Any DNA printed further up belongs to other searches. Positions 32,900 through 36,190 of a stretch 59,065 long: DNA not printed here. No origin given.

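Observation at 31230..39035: Orphan Enzyme-I-like PEP phosphotransferase translationally coupled to a 1,488-aa zinc-ribbon/polyacidic/HEAT-repeat giant plus two unknown proteins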

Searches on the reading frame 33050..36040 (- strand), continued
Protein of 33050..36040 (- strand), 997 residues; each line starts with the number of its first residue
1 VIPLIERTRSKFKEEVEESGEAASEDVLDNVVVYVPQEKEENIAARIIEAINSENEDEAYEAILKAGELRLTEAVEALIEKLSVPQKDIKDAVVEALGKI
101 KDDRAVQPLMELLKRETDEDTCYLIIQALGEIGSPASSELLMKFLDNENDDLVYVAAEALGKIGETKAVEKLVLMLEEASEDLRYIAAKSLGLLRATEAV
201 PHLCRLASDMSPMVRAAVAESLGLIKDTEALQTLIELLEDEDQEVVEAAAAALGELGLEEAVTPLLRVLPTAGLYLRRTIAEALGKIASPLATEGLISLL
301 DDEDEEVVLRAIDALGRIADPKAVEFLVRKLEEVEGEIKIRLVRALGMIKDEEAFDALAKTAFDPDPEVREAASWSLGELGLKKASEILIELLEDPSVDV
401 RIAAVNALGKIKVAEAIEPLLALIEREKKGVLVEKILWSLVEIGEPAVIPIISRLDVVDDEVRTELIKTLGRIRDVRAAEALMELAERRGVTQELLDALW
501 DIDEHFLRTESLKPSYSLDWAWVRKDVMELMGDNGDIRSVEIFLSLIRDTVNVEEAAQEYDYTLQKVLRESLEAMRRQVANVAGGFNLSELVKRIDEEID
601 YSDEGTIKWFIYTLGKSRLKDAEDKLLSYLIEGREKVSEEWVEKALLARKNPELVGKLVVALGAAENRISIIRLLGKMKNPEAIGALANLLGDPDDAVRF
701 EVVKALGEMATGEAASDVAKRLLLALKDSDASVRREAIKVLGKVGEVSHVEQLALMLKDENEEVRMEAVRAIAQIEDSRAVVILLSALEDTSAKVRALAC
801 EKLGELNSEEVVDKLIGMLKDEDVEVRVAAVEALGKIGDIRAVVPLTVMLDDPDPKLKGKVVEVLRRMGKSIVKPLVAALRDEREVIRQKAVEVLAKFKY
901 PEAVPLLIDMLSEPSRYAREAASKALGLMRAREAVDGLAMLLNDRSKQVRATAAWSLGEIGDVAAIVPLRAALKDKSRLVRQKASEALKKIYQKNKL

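Call 43: find_encoding_contigs(protein=P0136, flank=10000, max_places=2)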
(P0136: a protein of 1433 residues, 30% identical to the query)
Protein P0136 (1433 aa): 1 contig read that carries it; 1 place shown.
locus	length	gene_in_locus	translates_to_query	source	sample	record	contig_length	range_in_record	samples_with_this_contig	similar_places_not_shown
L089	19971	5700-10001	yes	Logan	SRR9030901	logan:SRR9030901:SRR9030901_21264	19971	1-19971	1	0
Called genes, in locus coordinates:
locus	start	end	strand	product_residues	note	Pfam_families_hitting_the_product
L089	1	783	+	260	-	?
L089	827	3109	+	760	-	PF00672:HAMP, PF01590:GAF, PF13185:GAF_2, PF13492:GAF_3, PF01590:GAF, PF13185:GAF_2, PF13492:GAF_3, PF01966:HD, +1 more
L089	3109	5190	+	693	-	PF01368:DHH, PF02272:DHHA1, PF17768:RecJ_OB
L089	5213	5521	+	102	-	PF10719:ComFB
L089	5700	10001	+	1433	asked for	PF00514:Arm (faint), PF01602:Adaptin_N (faint), PF02985:HEAT (faint), PF03130:HEAT_PBS (faint), PF12717:Cnd1 (faint), PF12755:Vac14_Fab1_bd (faint), PF13646:HEAT_2, PF13646:HEAT_2, +4 more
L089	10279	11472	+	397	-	PF00202:Aminotran_3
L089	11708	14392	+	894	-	PF01436:NHL (faint), PF19077:Big_13 (faint), PF13205:Big_5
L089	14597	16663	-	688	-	PF16927:HisKA_7TM, PF08448:PAS_4 (faint), PF00989:PAS, PF13188:PAS_8 (weak), PF13426:PAS_9, PF07730:HisKA_3, PF02518:HATPase_c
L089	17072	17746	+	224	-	PF00072:Response_reg, PF00196:GerE, PF08281:Sigma70_r4_2 (weak)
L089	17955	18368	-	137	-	-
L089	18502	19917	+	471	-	PF02878:PGM_PMM_I, PF02879:PGM_PMM_II, PF02880:PGM_PMM_III, PF00408:PGM_PMM_IV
